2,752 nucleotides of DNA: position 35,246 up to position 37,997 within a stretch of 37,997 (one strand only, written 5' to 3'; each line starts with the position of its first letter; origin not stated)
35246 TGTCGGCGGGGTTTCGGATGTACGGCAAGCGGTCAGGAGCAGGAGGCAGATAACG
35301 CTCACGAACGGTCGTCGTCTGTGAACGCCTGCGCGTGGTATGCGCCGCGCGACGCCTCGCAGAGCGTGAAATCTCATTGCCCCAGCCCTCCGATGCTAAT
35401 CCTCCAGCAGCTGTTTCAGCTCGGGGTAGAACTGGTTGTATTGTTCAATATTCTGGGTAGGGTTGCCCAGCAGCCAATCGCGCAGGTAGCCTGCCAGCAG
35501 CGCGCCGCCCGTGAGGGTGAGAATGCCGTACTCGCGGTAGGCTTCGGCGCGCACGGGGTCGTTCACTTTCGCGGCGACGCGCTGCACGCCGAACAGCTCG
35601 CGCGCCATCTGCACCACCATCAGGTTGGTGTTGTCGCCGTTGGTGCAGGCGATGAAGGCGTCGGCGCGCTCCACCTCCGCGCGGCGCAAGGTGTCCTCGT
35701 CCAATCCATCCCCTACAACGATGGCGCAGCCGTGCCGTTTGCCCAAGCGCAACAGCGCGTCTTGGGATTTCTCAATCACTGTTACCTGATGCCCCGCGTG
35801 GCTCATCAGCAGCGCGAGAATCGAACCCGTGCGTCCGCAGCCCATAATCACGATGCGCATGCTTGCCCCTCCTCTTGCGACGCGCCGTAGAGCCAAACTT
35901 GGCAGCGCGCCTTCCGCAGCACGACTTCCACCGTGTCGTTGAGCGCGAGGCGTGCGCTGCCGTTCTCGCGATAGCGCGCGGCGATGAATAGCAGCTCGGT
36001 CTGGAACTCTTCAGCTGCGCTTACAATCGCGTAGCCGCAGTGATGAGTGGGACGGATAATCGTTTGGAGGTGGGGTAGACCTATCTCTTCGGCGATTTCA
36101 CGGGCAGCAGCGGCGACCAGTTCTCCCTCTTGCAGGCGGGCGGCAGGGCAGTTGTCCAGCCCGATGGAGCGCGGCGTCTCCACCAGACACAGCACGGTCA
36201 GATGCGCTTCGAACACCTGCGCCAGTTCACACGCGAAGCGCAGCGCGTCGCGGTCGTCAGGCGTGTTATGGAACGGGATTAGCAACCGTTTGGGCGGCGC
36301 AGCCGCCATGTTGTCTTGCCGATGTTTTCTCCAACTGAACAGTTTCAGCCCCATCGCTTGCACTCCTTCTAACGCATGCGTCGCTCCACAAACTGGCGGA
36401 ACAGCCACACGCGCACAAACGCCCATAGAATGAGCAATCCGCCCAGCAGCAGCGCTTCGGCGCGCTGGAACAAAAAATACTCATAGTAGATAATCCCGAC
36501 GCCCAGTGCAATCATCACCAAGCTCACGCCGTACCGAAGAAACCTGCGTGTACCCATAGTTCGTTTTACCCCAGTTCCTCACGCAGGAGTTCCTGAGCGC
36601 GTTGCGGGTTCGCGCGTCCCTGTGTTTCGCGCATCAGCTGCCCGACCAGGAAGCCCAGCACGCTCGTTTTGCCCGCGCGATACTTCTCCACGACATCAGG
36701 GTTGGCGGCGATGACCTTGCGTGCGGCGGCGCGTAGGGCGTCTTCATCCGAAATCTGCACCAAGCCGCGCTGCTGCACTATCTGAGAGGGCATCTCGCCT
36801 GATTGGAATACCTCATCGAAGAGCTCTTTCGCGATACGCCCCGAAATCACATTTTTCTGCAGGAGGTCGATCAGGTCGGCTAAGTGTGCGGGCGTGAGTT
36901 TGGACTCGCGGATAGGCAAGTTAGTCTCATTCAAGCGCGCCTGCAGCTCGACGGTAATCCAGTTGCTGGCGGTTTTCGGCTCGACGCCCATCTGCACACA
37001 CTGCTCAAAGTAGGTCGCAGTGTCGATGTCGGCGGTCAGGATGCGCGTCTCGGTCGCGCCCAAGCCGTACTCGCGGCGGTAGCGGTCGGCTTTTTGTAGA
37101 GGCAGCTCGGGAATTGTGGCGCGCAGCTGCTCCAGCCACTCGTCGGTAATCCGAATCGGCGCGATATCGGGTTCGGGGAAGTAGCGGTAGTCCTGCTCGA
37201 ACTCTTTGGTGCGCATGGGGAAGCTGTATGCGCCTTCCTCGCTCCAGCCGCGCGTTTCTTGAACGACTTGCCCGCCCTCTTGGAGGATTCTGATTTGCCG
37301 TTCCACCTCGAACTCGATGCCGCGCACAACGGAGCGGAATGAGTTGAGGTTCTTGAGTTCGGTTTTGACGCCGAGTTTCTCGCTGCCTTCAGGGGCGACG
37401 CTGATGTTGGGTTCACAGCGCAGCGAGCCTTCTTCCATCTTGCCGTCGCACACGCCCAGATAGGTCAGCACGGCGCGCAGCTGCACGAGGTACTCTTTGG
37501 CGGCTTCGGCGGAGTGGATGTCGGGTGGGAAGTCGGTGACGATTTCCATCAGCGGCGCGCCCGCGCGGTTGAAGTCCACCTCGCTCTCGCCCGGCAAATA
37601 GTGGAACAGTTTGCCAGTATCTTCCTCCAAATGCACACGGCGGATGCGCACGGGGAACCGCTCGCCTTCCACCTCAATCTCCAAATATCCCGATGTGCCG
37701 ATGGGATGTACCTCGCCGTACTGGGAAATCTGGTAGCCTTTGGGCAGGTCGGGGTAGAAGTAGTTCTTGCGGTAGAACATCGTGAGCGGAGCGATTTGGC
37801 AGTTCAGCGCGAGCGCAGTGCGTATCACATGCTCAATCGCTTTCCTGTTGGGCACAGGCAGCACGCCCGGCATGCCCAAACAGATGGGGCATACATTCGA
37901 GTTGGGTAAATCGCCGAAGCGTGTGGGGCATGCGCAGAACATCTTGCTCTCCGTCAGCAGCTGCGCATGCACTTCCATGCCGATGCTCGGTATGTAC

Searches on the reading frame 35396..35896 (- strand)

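Call 8: search_protein_families(library=pfam, proteins=[window:35396-35896:-], max_evalue=0.01)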
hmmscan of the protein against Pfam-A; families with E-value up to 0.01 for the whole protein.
window:35396-35896:- (166 aa): 13 families
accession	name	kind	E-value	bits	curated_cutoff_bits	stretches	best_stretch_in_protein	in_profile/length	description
PF02254.24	TrkA_N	-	2.8e-28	99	23.8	1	15-125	1-110/116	TrkA-N domain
PF02558.23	ApbA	-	4.9e-05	23.4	22.2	1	15-79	1-61/150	Ketopantoate reductase PanE/ApbA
PF13241.12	NAD_binding_7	-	6.8e-05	23.8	22.1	1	13-100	8-84/104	Putative NAD(P)-binding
PF13460.12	NAD_binding_10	-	0.00039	20.8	27.2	1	21-94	4-74/184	NAD(P)H-binding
PF03721.20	UDPG_MGDP_dh_N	-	0.00072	19.6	27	1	13-53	1-41/187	UDP-glucose/GDP-mannose dehydrogenase family, NAD binding domain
PF01266.30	DAO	-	0.0012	18.9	27.9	0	14-45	1-32/353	FAD dependent oxidoreductase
PF01494.25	FAD_binding_3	-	0.002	17.9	22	1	14-47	3-36/349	FAD binding domain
PF03807.23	F420_oxidored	-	0.0028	18.6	21.6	1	14-56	1-45/94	NADP oxidoreductase coenzyme F420-dependent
PF03435.24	Sacchrp_dh_NADP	-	0.0028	18.4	25.1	1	15-100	1-90/129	Saccharopine dehydrogenase NADP binding domain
PF07992.20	Pyr_redox_2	-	0.0066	16.3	26.1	1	12-51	142-181/291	Pyridine nucleotide-disulphide oxidoreductase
PF00070.33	Pyr_redox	-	0.0072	17.3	22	0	14-48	1-35/82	Pyridine nucleotide-disulphide oxidoreductase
PF13478.12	XdhC_C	-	0.0075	17.2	29.7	0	15-99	1-65/125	XdhC Rossmann domain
PF02737.24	3HCDH_N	-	0.0099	16.2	22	0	15-53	2-40/180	3-hydroxyacyl-CoA dehydrogenase, NAD binding domain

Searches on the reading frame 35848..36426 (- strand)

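Call 8: search_protein_families(library=pfam, proteins=[window:35848-36426:-], max_evalue=0.01)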
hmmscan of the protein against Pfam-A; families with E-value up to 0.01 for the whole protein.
window:35848-36426:- (192 aa): 2 families
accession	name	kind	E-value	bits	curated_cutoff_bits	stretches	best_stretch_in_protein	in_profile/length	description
PF00582.32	Usp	-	2.1e-11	45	24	1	46-179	3-139/141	Universal stress protein family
PF00293.34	NUDIX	-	0.00026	21.4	21.1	1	93-123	33-65/134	NUDIX domain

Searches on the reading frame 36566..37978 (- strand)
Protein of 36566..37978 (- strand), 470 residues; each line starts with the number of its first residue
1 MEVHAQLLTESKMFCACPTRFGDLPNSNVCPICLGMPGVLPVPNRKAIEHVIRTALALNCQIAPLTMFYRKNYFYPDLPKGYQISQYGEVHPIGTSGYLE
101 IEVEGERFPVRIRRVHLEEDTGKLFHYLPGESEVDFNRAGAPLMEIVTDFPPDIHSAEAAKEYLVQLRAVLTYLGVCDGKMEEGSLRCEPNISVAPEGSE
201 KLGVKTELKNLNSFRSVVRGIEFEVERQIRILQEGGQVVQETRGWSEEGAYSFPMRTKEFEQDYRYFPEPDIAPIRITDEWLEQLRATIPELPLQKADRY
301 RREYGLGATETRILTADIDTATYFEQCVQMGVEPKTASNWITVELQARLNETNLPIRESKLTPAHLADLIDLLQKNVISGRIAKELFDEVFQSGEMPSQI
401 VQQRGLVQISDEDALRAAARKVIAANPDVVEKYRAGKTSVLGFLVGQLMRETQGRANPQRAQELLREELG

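Call 8: search_protein_families(library=pfam, proteins=[window:36566-37978:-], max_evalue=0.01)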
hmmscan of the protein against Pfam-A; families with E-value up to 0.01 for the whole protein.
window:36566-37978:- (470 aa): 2 families
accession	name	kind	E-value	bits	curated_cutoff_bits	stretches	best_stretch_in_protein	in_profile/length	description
PF02934.20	GatB_N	-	1.3e-108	362.8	23.4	1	1-283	5-277/277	GatB/GatE catalytic domain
PF02637.23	GatB_Yqey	-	1.2e-54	184.7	27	1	323-469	2-148/148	GatB domain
